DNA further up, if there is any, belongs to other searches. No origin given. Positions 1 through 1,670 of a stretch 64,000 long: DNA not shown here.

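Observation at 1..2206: TIR-domain gene translationally coupled (ATGA) to a large signal-peptide protein instead of a known Thoeris-type effector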

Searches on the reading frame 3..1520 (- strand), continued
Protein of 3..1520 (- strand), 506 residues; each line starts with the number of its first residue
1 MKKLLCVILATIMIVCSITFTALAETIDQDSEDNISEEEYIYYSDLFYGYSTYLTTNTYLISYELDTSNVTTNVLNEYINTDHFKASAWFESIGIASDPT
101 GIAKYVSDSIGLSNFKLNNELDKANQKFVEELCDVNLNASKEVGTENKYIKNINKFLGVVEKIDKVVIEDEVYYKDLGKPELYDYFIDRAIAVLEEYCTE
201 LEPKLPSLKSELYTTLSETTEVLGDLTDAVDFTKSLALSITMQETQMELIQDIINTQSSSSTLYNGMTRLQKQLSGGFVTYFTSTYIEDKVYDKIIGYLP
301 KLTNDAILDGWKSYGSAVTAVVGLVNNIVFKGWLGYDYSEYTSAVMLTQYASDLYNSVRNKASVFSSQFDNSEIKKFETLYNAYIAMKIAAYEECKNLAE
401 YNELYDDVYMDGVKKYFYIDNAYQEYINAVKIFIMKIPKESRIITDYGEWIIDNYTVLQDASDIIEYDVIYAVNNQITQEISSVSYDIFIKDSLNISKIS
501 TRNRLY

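Call 70: find_homologous_proteins(query=A1, max_evalue=1e-10)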
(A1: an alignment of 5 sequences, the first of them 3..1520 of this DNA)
Query A1 (5 sequences) (506 aa, profile of the alignment): 18 proteins with E <= 1e-10 among 8000 candidates.
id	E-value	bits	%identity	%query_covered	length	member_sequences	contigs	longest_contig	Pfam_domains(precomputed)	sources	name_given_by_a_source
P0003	0.0e+0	1036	32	98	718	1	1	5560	-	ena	-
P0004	1.5e-284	964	27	97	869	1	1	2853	-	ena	-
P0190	7.6e-252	856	56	95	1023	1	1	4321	-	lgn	-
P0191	2.9e-221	755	81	95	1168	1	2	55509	-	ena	-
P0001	1.2e-208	713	43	86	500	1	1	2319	-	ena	-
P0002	1.5e-208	713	42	89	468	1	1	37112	-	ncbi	-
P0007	1.0e-197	677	65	100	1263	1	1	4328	-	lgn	-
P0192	2.6e-197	676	63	94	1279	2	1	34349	-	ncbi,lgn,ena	-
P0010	1.6e-187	643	56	87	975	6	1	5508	PF00404.25,PF13517.13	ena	-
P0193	6.3e-167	575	35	90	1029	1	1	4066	-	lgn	-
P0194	2.8e-166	573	68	83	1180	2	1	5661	-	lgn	-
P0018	4.8e-151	523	34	94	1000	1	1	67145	PF13306.13,PF18998.7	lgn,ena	-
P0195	8.7e-134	466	29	93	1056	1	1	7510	PF00404.25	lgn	-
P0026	8.6e-130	453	34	88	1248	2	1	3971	-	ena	-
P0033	5.6e-120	420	29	95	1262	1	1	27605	PF00404.25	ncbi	-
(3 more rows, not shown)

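Call 71: find_encoding_contigs(protein=P0191, flank=10000)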
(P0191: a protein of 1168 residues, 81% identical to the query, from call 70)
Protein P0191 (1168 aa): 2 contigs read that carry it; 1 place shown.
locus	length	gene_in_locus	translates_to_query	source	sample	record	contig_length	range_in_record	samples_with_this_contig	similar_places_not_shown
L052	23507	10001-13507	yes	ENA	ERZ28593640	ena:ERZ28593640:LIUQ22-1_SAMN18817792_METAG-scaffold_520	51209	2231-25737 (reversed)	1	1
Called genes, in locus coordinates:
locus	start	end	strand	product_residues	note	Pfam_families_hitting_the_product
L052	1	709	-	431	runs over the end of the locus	PF02518:HATPase_c (weak), PF14501:HATPase_c_5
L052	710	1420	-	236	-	PF00072:Response_reg, PF04397:LytTR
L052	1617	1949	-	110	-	PF13560:HTH_31, PF01381:HTH_3, PF12844:HTH_19 (weak), PF13443:HTH_26 (weak)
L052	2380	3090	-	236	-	PF01381:HTH_3, PF12844:HTH_19, PF13560:HTH_31, PF00717:Peptidase_S24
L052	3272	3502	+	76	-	PF00817:IMS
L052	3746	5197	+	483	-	PF14659:Phage_int_SAM_3, PF00589:Phage_integrase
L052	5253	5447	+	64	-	-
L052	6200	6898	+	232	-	PF02463:SMC_N, PF13175:AAA_15, PF13476:AAA_23 (weak), PF13304:AAA_21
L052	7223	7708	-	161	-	-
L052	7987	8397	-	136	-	PF03682:UPF0158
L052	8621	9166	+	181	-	PF00239:Resolvase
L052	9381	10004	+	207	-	PF08357:SEFIR, PF13676:TIR_2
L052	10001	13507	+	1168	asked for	-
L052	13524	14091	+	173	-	-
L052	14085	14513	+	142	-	-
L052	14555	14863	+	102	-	-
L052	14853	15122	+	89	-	PF05402:PqqD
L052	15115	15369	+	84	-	-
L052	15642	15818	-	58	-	-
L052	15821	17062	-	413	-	-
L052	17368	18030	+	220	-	PF01381:HTH_3, PF12844:HTH_19, PF13443:HTH_26 (weak), PF13560:HTH_31, PF22495:HTH_92 (faint), PF12674:Zn_ribbon_2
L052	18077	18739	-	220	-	PF05067:Mn_catalase, PF00210:Ferritin (weak), PF02915:Rubrerythrin (faint), PF03232:COQ7 (faint)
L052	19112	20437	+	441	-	PF01554:MatE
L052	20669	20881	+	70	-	PF13443:HTH_26, PF01381:HTH_3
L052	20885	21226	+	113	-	-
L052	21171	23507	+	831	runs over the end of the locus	PF00270:DEAD, PF04851:ResIII, PF00271:Helicase_C, PF26350:DUF8090 (weak), PF11907:DUF3427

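Call 72: find_encoding_contigs(protein=P0192, flank=10000)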
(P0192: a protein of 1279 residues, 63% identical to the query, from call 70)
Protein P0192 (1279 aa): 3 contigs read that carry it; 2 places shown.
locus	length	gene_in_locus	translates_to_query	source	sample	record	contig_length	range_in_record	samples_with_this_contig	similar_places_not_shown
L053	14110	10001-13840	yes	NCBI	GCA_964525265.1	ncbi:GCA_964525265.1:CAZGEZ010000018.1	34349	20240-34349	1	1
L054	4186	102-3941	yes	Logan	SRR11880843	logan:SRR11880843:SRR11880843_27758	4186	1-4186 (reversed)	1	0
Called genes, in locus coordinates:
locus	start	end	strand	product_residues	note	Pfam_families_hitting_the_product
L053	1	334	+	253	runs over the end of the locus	PF01416:PseudoU_synth_1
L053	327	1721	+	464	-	PF18975:DUF5711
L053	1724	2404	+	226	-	PF02674:Colicin_V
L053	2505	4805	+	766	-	PF01078:Mg_chelatase (faint), PF13401:AAA_22 (faint), PF00004:AAA, PF17871:AAA_lid_9, PF07724:AAA_2, PF00004:AAA, PF07728:AAA_5, PF10431:ClpB_D2-small, +7 more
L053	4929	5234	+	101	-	PF04297:UPF0122, PF08281:Sigma70_r4_2 (weak), PF04545:Sigma70_r4 (weak)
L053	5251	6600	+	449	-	PF02881:SRP54_N, PF00448:SRP54, PF01656:CbiA (weak), PF02978:SRP_SPB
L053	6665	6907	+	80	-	PF00886:Ribosomal_S16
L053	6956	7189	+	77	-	PF13083:KH_KhpA-B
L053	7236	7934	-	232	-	PF04542:Sigma70_r2, PF04545:Sigma70_r4, PF01381:HTH_3 (weak)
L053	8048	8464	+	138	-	PF03652:RuvX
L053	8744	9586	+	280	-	PF02899:Phage_int_SAM_1, PF00589:Phage_integrase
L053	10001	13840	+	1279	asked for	-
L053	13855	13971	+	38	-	-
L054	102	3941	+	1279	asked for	-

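Call 85: predict_structure(alignment_id=A3)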
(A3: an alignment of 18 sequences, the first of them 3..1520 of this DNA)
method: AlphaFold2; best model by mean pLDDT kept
length: 506 residues; sequences in the alignment: 18
mean_pLDDT: 66.5   pTM: 0.59
mean pLDDT of the five models: 66.5, 64.6, 61.1, 58.4, 52.2
residues with pLDDT >= 90: 33; 70-90: 209; 50-70: 158; < 50: 106
segments of 3 or more residues with pLDDT < 50: 19-37, 97-117, 140-145, 277-326, 328-330, 332-334, 503-506
pLDDT, mean of each block of 10 residues (from residue 1): 72 66 33 47 87 87 91 88 72 53 42 41 58 56 50 59 70 72 71 68 65 56 62 58 62 70 64 52 39 34 35 36 44 58 74 83 84 81 82 87 91 87 88 88 82 81 80 80 74 77 46
secondary structure, 60 per line:
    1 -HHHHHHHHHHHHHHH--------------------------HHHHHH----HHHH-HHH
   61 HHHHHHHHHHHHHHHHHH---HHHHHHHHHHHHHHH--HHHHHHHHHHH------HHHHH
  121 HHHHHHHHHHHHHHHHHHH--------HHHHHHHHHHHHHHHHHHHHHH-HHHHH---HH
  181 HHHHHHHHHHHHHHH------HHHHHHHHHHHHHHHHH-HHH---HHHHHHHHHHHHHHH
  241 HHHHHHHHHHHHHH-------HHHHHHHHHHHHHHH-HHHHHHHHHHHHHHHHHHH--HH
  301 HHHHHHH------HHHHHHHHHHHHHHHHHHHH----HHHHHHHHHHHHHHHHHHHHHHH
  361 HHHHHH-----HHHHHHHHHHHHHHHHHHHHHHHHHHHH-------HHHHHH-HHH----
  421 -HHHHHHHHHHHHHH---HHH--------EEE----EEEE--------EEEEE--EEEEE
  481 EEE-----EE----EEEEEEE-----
elements in order: H2-16 H43-48 H53-56 H58-78 H82-96 H99-109 H116-139 H148-169 H171-175 H179-195 H202-218 H226-254 H262-276 H278-296 H299-307 H314-333 H338-366 H372-399 H407-412 H422-435 E450-452 E457-460 E469-473 E476-483 E495-501

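Call 87: fold_search(model_id=the predicted structure, library=pdb)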
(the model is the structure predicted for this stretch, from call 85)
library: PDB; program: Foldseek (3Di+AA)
matches with E <= 10: 528; with E <= 0.001: 0
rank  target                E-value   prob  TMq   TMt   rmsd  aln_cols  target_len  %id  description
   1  8b71_A                1.6e-02  0.30  0.13  0.12  30.4       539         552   10  Upright KimA dimer with bound c-di-AMP from B. subtilis (released 2023-01-18)
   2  7unh_A                1.7e-01  0.44  0.16  0.24  18.7       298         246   10  De novo designed chlorophyll dimer protein in apo state, SP2 (released 2023-04-19)
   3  7uni_D                2.1e-01  0.41  0.15  0.24  16.6       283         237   12  De novo designed chlorophyll dimer protein with Zn pheophorbide a methyl ester, SP2-ZnPPaM (released 2023-04-19)
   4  5hu6_D                2.1e-01  0.10  0.09  0.12  31.6       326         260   10  Structure of the T. brucei haptoglobin-haemoglobin receptor bound to human haptolgobin-haemoglobin (released 2016-03-02)
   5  7p3r_B                2.4e-01  0.09  0.09  0.11  35.8       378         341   13  Helical structure of the toxin MakA from Vibrio cholera (released 2022-02-23)
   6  7n6g_3R               2.8e-01  0.15  0.11  0.15  53.8       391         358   11  C1 of central pair (released 2022-05-18)
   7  9kb6                  3.0e-01  0.15  0.11  0.08  27.7       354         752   12  Cryo-EM structure of LGR4 (released 2025-10-15)
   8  9etv                  3.3e-01  0.12  0.10  0.13  28.2       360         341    9  Holo IDO with a bound inhibitor (released 2025-03-05)
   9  7uni_C                3.5e-01  0.38  0.16  0.25  18.4       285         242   11  De novo designed chlorophyll dimer protein with Zn pheophorbide a methyl ester, SP2-ZnPPaM (released 2023-04-19)
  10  7unh_B                3.5e-01  0.30  0.16  0.24  19.8       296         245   10  De novo designed chlorophyll dimer protein in apo state, SP2 (released 2023-04-19)
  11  5ogk_E                3.6e-01  0.21  0.14  0.20  22.0       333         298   13  Crystal structure of a nucleotide sugar transporter with bound nucleotide sugar. (released 2017-11-22)
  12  6h2x                  4.0e-01  0.08  0.10  0.13  49.9       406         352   12  MukB coiled-coil elbow from E. coli (released 2019-03-06)
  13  5ogk_B                4.1e-01  0.13  0.12  0.17  22.0       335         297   11  Crystal structure of a nucleotide sugar transporter with bound nucleotide sugar. (released 2017-11-22)
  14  7a0g_HHH              4.3e-01  0.08  0.10  0.13  38.5       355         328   11  Structure of the SmhB pore of the tripartite alpha-pore forming toxin, Smh, from Serratia marcescens. (released 2021-03-31)
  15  2ch7_A                4.5e-01  0.09  0.09  0.14  58.6       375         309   10  Crystal structure of the cytoplasmic domain of a bacterial chemoreceptor from Thermotoga maritima (released 2006-04-18)
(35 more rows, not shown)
